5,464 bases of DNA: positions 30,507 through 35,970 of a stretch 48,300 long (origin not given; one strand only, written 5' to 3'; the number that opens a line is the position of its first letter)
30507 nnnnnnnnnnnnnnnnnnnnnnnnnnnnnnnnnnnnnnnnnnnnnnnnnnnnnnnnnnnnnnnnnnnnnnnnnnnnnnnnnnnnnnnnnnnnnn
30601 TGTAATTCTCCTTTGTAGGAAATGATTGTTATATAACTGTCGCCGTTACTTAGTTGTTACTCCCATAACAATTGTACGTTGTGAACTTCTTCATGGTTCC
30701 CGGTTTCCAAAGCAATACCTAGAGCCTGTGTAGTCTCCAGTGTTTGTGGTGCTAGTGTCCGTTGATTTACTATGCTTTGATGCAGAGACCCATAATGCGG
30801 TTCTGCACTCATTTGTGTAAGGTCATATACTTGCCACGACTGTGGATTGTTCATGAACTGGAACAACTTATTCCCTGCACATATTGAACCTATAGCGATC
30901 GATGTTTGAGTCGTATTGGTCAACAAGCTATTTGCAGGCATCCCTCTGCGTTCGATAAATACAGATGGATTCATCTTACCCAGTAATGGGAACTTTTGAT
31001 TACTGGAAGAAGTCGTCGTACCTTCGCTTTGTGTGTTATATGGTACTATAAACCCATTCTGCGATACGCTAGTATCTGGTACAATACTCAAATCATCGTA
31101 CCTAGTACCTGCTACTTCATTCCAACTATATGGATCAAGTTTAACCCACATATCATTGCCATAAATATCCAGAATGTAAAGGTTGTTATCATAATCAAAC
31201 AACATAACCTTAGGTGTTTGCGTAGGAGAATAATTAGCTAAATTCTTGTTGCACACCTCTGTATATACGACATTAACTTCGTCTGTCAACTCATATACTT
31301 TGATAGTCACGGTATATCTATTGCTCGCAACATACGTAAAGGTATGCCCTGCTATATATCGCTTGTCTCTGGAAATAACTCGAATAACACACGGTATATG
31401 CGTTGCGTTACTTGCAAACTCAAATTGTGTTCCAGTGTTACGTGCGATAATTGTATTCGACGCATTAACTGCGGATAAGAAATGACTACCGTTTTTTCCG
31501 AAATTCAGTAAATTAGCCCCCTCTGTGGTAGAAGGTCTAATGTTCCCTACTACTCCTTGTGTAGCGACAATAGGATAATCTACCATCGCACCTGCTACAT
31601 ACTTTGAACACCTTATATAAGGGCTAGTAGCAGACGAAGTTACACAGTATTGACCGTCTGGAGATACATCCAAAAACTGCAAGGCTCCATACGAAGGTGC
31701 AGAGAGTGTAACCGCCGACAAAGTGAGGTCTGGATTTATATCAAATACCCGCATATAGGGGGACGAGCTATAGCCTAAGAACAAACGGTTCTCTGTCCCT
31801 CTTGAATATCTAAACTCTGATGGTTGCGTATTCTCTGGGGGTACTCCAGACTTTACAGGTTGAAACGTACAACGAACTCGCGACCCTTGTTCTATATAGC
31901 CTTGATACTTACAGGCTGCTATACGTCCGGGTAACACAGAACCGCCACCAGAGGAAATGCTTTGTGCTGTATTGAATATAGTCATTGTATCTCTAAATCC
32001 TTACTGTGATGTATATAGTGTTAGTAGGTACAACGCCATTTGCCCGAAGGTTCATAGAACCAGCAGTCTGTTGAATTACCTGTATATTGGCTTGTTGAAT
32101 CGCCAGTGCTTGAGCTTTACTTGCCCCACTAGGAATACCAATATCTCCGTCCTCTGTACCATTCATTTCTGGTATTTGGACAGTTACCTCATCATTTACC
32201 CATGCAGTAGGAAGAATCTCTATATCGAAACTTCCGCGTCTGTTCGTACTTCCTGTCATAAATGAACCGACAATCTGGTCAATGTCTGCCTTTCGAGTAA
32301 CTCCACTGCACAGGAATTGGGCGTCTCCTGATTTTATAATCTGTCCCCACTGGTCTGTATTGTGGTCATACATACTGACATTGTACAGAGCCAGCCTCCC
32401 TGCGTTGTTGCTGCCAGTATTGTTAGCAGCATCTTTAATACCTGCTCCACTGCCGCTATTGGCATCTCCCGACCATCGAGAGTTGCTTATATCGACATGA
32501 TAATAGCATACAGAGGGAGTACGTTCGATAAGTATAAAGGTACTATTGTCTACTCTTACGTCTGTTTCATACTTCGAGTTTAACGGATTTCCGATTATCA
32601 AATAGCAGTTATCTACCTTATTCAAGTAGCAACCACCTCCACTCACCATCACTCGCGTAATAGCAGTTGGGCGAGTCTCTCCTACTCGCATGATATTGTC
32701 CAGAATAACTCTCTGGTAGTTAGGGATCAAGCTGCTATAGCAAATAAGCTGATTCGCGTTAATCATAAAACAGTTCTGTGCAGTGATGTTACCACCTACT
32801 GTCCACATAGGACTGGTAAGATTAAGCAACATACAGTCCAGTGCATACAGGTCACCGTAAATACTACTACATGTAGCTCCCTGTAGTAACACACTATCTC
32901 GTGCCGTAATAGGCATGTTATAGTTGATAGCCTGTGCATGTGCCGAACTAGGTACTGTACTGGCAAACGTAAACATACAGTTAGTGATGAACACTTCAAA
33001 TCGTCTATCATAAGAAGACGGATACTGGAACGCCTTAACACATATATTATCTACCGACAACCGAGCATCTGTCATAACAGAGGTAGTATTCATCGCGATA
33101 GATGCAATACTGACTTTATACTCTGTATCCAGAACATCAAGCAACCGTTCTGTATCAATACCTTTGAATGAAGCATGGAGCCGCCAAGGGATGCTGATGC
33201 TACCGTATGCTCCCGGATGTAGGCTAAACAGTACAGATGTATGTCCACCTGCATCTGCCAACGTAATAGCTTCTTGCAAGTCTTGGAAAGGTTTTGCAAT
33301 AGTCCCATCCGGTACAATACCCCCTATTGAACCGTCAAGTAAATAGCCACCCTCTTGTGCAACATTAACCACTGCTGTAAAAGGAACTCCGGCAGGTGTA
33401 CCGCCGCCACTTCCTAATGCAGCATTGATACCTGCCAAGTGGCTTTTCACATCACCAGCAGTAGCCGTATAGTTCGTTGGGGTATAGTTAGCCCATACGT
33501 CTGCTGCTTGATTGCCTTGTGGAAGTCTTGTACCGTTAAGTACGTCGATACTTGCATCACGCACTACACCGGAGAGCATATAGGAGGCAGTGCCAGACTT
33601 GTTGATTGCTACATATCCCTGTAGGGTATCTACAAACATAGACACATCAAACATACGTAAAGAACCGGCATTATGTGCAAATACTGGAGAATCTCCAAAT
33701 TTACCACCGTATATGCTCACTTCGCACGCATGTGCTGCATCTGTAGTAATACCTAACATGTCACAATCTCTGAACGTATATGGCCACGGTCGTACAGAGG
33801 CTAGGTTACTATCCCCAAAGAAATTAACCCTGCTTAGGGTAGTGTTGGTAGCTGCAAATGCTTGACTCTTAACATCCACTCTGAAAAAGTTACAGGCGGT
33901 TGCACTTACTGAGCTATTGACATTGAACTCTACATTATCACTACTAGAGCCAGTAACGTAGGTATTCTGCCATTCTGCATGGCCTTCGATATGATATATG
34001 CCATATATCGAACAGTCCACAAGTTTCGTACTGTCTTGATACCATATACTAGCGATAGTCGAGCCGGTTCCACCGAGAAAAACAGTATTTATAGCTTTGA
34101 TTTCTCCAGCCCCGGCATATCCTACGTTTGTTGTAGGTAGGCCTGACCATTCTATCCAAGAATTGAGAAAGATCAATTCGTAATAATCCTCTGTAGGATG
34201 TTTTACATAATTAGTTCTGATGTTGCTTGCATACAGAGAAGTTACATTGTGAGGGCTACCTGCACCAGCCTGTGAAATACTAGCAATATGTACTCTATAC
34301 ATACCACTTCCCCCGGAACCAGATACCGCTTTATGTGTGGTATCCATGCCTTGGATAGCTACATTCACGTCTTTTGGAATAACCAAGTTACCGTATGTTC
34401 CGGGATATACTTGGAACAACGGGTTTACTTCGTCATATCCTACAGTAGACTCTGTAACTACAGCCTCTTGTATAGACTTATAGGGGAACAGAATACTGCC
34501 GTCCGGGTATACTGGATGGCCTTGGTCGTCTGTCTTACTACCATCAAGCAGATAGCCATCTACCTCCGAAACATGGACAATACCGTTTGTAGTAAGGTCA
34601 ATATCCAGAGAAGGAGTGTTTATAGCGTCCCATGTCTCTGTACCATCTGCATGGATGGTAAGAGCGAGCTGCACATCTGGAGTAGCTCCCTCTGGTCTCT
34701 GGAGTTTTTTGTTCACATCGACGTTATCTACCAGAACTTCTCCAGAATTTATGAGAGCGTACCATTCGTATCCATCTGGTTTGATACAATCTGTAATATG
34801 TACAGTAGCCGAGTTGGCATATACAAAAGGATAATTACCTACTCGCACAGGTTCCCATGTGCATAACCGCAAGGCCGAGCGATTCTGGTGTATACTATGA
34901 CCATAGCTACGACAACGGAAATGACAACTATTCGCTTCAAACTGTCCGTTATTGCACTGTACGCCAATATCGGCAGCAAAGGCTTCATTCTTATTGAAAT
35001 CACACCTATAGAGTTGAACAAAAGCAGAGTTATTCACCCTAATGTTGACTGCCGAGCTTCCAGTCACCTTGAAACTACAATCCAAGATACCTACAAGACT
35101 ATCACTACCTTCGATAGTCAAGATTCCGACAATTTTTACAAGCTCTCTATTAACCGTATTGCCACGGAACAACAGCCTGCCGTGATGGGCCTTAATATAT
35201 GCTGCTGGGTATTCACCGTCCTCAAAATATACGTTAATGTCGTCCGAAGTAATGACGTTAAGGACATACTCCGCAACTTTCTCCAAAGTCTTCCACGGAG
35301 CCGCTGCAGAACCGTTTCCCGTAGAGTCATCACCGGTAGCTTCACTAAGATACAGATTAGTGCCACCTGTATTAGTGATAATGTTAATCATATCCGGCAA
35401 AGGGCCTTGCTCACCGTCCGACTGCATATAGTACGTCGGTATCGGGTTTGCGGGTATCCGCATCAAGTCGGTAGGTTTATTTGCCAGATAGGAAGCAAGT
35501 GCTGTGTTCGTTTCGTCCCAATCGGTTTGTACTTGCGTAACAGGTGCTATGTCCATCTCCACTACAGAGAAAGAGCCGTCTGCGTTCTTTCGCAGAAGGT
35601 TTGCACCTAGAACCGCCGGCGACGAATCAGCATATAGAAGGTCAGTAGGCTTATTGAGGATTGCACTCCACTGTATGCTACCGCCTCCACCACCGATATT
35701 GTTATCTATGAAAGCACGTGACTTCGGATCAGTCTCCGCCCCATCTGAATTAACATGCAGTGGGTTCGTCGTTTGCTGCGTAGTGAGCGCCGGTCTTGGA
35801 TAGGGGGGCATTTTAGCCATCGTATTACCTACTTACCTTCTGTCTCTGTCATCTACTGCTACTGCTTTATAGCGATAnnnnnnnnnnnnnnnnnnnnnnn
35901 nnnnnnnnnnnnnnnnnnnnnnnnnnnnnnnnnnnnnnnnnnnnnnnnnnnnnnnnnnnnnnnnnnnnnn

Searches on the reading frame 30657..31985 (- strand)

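Call 64: search_protein_families(library=phrogs, proteins=[window:30657-31985:-], max_evalue=0.001)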
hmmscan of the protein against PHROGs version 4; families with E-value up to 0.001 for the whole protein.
window:30657-31985:- (442 aa): 1 family
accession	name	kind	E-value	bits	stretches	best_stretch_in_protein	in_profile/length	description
phrog_19311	-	unknown function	2.6e-06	26.7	1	69-183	786-898/1023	-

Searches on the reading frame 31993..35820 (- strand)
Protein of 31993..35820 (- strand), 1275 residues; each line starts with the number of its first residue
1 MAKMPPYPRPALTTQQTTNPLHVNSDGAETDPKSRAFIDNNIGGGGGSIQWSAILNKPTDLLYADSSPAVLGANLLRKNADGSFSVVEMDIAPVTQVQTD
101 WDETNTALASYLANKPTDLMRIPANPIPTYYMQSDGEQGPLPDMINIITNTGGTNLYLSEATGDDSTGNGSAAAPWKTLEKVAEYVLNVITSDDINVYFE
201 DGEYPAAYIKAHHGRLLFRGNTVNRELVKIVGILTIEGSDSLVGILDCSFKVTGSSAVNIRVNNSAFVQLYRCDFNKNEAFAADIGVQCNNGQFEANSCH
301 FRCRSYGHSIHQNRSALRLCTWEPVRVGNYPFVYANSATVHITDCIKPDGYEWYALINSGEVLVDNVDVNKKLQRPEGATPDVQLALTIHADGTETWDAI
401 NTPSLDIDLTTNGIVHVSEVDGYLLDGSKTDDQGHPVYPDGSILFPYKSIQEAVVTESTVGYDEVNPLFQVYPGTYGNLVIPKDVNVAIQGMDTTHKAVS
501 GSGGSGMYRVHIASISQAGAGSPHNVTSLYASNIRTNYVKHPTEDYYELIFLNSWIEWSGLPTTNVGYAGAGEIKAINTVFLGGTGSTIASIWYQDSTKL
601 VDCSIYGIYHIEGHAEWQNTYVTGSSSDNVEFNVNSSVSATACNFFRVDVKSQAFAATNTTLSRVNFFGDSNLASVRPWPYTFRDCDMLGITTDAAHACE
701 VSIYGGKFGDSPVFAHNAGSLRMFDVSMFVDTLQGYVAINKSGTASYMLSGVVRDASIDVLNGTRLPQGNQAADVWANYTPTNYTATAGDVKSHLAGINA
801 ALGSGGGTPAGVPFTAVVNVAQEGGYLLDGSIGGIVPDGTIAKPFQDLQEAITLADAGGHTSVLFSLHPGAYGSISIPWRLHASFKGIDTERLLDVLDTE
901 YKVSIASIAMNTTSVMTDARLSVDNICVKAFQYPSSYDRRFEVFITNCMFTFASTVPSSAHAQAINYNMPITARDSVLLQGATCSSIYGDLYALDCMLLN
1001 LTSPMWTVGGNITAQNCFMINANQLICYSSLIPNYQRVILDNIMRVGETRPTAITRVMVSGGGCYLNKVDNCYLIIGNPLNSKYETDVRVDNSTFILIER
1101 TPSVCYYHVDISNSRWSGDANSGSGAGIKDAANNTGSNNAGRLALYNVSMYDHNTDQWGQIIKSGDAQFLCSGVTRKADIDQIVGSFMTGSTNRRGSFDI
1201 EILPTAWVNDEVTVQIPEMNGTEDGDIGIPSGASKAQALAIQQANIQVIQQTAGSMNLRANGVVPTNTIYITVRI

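Call 11: search_protein_families(library=pfam, proteins=[window:31993-35820:-], max_evalue=0.01)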
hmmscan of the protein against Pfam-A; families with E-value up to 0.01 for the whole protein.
window:31993-35820:- (1275 aa): 0 families

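Call 12: search_protein_families(library=phrogs, proteins=[window:31993-35820:-], max_evalue=0.01)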
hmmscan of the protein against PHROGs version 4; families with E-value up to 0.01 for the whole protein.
window:31993-35820:- (1275 aa): 1 family
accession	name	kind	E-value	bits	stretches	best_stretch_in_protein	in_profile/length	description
phrog_4577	-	tail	1.6e-08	35.2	1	154-301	121-279/340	tail protein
